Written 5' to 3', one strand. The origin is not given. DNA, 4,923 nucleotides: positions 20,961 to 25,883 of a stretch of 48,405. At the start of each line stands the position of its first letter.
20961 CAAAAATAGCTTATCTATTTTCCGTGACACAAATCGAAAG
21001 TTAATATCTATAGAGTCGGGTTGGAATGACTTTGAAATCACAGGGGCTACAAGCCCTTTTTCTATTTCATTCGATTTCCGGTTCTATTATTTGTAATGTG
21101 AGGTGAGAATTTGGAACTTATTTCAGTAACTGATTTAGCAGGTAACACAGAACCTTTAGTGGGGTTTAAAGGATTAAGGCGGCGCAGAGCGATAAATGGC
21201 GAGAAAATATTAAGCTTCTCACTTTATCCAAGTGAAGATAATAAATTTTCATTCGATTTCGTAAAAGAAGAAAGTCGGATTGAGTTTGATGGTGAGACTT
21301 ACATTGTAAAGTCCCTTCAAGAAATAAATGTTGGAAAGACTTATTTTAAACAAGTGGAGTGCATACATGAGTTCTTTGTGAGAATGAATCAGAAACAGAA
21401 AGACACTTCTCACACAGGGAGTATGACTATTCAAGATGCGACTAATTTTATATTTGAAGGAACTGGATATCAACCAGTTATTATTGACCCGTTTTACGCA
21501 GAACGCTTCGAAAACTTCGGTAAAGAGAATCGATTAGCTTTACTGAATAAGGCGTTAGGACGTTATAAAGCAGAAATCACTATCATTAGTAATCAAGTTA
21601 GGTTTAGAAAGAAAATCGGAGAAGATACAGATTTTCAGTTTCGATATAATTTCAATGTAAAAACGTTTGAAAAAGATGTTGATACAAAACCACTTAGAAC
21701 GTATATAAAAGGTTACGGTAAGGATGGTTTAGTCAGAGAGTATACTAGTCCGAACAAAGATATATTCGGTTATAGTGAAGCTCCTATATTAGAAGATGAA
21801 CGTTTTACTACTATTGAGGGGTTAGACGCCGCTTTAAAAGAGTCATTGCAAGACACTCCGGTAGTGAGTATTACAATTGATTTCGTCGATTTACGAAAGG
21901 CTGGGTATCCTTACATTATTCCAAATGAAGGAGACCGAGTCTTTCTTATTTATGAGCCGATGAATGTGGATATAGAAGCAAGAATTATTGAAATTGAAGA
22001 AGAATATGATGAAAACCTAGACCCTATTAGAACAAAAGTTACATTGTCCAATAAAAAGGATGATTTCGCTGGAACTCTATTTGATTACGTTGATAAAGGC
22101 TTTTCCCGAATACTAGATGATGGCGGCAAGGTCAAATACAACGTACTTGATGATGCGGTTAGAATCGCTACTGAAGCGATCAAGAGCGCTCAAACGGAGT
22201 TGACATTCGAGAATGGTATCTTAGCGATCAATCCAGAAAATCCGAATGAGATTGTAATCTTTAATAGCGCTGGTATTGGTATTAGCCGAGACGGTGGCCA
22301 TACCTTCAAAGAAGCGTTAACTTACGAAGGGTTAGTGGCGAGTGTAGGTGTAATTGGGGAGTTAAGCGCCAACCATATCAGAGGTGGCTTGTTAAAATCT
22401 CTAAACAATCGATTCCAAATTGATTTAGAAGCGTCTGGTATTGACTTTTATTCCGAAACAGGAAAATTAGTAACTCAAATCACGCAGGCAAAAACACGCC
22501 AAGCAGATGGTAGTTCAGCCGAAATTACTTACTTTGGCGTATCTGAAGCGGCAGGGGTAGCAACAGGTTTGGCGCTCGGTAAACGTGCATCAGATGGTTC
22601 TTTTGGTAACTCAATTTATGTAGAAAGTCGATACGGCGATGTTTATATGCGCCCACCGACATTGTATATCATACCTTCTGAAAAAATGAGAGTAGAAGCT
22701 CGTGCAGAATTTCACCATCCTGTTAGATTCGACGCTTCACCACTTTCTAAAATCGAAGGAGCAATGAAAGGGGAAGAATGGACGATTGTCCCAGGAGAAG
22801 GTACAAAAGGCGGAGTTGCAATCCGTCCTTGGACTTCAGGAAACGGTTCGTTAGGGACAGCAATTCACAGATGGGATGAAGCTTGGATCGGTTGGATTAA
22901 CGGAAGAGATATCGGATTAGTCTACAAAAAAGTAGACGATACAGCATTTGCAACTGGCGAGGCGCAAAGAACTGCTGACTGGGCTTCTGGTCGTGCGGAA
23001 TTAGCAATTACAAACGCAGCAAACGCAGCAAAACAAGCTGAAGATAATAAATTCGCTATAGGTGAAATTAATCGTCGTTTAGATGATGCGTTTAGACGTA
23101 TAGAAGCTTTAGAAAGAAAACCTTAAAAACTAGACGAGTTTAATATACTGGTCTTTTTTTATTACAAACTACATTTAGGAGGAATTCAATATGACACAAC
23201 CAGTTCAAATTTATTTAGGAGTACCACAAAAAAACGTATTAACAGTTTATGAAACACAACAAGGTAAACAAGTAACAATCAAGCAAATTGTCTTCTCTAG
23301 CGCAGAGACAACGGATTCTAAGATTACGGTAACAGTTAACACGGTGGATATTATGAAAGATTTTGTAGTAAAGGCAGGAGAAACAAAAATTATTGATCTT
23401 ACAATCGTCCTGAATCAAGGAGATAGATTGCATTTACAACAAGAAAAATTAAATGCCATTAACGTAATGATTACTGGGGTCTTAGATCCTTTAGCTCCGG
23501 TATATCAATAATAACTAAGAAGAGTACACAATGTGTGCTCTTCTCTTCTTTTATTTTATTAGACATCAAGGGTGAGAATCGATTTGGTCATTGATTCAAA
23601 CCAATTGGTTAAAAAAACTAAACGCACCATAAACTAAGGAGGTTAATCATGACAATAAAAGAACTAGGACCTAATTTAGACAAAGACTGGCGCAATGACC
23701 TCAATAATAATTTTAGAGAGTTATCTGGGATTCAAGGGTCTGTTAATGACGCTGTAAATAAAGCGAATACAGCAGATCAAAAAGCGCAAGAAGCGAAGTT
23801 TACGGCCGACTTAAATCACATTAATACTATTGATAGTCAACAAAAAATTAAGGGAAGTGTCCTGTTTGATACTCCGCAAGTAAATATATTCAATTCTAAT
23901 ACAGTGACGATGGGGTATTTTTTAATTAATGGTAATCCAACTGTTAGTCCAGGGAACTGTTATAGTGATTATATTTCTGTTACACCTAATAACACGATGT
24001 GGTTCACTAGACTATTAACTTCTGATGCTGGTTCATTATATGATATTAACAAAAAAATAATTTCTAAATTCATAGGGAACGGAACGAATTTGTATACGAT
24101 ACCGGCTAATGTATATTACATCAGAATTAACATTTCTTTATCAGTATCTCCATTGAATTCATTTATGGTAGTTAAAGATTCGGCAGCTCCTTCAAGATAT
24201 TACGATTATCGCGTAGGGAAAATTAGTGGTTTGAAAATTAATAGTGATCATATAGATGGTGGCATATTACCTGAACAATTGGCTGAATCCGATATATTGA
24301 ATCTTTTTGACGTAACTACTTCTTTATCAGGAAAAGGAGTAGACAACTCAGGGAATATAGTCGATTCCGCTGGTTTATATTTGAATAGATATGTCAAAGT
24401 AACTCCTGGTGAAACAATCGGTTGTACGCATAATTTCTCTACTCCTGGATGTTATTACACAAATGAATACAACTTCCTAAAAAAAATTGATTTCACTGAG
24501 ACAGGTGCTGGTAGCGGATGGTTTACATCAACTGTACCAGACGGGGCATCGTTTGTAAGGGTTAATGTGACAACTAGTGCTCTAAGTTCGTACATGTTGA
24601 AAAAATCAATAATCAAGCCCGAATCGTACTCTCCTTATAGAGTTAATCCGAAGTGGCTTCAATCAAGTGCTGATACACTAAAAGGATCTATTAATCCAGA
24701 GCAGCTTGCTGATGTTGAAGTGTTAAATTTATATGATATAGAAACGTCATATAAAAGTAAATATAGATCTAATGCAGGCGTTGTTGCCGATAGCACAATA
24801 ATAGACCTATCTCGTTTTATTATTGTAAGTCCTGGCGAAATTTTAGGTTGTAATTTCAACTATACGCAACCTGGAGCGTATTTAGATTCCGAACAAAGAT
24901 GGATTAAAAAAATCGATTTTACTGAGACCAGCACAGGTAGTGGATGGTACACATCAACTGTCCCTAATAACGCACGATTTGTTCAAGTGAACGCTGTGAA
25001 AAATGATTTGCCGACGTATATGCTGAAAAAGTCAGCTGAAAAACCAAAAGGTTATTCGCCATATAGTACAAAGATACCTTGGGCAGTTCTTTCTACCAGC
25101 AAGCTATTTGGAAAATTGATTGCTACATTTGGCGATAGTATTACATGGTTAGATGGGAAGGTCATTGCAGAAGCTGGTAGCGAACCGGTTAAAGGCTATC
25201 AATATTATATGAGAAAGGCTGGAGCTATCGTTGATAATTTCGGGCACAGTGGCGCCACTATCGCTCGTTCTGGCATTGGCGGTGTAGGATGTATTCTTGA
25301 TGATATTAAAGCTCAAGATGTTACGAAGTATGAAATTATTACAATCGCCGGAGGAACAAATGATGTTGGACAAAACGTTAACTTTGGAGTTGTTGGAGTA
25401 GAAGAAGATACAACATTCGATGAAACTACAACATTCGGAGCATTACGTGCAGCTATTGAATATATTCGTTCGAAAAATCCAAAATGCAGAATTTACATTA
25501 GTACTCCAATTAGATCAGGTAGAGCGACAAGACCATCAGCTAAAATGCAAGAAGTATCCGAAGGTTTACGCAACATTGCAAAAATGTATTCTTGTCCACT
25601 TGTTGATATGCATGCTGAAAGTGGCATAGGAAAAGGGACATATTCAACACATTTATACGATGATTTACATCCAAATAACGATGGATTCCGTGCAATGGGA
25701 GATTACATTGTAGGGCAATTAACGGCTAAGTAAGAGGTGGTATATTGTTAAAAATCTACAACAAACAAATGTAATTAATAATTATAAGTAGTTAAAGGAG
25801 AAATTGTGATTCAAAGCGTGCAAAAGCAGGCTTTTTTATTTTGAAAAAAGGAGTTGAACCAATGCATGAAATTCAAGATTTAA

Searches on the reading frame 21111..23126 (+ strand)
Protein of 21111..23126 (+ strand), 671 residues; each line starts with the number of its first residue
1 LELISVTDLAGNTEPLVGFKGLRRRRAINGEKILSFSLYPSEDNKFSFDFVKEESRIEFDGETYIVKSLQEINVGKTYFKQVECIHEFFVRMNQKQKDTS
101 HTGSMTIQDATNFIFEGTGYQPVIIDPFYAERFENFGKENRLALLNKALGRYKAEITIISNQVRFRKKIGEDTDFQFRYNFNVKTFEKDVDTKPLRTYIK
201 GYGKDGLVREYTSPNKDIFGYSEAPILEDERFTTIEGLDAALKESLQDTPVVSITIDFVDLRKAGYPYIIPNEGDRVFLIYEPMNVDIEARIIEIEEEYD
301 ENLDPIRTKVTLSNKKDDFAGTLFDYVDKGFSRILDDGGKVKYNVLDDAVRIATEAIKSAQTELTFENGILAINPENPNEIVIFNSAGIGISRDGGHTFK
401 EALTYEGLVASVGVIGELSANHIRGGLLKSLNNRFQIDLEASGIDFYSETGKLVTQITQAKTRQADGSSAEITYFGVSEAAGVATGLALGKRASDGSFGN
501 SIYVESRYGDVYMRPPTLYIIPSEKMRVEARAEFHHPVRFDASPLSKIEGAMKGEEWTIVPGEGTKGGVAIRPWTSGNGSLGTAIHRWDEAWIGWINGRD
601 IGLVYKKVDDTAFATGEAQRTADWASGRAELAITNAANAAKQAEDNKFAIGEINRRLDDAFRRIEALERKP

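Call 11: search_protein_families(library=pfam, proteins=[window:21111-23126:+], max_evalue=0.001)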
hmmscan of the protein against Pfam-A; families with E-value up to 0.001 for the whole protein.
window:21111-23126:+ (671 aa): 3 families
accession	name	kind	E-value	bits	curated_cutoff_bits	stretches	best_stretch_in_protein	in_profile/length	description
PF06605.17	Prophage_tail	-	4.7e-46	157.9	31.3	1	89-320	2-244/250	Prophage endopeptidase tail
PF18994.6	Prophage_tailD1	-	2e-17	63.6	23.6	1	6-86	3-84/84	Prophage endopeptidase tail N-terminal domain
PF11839.13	Alanine_zipper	-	0.00088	19.9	23.1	1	602-663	4-65/69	Alanine-zipper, major outer membrane lipoprotein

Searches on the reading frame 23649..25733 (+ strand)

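Call 11: search_protein_families(library=pfam, proteins=[window:23649-25733:+], max_evalue=0.001)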
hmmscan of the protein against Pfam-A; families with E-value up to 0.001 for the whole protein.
window:23649-25733:+ (694 aa): 2 families
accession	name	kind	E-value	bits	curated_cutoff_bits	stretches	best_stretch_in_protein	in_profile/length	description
PF13472.12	Lipase_GDSL_2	-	2.1e-21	77.7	32.9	1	494-681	2-177/178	GDSL-like Lipase/Acylhydrolase family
PF00657.28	Lipase_GDSL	-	2.8e-11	44.4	23.6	1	491-687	1-208/208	GDSL-like Lipase/Acylhydrolase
